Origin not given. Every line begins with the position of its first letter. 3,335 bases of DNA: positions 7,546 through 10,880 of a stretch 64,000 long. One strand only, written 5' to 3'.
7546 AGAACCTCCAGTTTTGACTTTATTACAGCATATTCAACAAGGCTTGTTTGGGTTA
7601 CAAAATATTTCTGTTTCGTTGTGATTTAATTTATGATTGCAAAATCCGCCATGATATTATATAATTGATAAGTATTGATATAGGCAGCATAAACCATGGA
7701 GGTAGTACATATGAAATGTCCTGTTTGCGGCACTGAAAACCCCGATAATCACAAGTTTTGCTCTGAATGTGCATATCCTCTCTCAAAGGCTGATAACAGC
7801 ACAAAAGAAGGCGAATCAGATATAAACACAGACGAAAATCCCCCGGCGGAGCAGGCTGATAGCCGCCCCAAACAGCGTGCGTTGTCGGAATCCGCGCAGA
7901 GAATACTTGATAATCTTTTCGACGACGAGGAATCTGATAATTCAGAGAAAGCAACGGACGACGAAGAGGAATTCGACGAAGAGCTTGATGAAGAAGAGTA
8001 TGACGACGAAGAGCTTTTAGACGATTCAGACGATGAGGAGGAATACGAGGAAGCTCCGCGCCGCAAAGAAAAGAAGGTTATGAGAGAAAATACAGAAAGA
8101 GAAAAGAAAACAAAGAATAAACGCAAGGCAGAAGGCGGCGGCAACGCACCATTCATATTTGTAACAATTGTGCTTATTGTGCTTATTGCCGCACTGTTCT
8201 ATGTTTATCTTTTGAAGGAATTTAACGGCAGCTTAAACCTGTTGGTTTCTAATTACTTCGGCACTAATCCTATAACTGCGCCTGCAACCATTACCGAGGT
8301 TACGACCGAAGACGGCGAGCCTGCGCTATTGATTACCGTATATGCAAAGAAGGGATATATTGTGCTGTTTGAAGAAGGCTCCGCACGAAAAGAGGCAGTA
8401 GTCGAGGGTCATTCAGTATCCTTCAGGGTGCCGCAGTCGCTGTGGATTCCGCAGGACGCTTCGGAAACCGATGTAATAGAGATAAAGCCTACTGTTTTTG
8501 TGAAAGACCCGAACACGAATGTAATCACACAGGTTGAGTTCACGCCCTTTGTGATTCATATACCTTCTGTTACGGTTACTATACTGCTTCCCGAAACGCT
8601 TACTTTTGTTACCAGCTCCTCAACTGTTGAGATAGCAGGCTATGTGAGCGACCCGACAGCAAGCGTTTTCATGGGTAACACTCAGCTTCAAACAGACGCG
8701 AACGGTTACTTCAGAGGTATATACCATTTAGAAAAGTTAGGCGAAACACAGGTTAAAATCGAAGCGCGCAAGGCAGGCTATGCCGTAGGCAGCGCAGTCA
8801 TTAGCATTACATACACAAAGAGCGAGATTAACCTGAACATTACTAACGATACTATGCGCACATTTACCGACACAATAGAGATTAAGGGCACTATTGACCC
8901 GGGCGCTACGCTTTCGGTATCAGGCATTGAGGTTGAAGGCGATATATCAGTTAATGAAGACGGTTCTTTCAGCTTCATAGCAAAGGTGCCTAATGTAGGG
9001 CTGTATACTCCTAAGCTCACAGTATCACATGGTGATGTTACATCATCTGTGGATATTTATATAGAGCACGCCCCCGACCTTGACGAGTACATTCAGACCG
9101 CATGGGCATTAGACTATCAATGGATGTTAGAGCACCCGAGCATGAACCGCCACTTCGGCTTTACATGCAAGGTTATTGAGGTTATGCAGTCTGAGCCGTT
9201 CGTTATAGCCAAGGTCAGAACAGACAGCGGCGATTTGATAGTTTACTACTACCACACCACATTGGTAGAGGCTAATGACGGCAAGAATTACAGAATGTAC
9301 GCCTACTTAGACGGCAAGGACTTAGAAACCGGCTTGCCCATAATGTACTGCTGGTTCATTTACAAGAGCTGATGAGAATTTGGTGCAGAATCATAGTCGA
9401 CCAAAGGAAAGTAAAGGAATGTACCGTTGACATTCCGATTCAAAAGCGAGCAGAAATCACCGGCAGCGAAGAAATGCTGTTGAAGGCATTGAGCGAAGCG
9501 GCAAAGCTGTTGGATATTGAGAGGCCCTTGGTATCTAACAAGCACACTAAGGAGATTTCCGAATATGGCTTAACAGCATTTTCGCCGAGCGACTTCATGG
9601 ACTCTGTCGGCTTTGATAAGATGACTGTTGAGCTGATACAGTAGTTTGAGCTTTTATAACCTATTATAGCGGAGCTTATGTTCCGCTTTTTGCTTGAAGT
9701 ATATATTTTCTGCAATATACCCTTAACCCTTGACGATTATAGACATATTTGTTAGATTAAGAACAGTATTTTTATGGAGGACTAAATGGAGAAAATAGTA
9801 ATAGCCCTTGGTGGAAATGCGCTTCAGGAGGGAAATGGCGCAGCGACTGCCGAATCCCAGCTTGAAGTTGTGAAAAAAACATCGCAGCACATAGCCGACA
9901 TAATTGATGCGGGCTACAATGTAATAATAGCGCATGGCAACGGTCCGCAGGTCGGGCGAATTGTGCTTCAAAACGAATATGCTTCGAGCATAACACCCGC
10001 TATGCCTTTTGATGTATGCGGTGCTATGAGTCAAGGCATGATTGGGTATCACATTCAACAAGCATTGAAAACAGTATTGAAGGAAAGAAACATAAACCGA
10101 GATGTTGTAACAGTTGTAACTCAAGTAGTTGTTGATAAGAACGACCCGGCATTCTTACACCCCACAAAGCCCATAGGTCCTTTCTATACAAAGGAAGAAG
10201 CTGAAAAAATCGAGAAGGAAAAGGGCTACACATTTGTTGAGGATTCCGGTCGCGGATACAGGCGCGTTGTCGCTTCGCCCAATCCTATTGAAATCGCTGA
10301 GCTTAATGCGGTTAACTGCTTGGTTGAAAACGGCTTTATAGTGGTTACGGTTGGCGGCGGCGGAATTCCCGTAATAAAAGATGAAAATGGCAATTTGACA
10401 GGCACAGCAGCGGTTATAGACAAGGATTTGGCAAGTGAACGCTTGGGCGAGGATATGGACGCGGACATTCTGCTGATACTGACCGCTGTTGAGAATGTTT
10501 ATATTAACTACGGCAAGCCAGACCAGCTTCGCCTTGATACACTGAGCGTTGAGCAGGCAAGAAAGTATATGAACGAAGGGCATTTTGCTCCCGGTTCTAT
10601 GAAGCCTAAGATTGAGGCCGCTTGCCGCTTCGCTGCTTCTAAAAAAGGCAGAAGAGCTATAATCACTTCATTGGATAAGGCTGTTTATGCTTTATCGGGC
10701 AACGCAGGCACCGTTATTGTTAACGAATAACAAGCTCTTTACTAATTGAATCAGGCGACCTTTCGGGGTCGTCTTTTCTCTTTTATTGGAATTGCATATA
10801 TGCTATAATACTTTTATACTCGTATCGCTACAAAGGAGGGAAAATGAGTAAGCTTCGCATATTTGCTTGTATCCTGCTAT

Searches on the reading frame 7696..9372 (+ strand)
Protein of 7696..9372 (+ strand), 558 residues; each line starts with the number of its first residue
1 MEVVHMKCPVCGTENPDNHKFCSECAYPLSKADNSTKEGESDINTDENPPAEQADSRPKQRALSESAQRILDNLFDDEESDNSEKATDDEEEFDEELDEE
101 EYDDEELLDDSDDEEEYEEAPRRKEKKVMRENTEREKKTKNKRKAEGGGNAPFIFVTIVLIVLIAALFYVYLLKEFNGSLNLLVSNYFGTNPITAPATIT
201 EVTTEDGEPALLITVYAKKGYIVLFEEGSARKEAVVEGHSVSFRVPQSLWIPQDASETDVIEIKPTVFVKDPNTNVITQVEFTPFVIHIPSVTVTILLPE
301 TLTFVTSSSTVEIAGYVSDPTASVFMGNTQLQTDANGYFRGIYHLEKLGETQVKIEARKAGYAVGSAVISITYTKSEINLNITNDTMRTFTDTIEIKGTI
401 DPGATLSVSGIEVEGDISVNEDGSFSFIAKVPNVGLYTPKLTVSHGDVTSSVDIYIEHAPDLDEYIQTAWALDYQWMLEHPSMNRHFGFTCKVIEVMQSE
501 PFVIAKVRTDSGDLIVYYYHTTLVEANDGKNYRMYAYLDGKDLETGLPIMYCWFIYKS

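Call 7: search_protein_families(library=pfam, proteins=[window:7696-9372:+], max_evalue=0.001)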
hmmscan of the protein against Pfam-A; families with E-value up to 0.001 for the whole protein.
window:7696-9372:+ (558 aa): 4 families
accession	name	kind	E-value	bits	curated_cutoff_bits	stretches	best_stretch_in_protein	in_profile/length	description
PF13240.11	Zn_Ribbon_1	-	2.6e-07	30.7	25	1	7-29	1-23/23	zinc-ribbon domain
PF09136.16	Glucodextran_B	-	2.9e-06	27.5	27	0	385-426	10-49/83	Glucodextranase, domain B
PF24463.1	DUF7577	-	6.9e-05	22.8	28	1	7-29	4-26/27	Domain of unknown function (DUF7577)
PF12773.13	DZR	-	0.00059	20.4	27.3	0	8-29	1-22/45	Double zinc ribbon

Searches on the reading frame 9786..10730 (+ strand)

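Call 7: search_protein_families(library=pfam, proteins=[window:9786-10730:+], max_evalue=0.001)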
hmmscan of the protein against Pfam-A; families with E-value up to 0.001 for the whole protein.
window:9786-10730:+ (314 aa): 1 family
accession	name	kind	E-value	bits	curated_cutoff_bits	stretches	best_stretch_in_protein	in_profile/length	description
PF00696.33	AA_kinase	-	1.7e-26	93.8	24.9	1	3-294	2-233/234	Amino acid kinase family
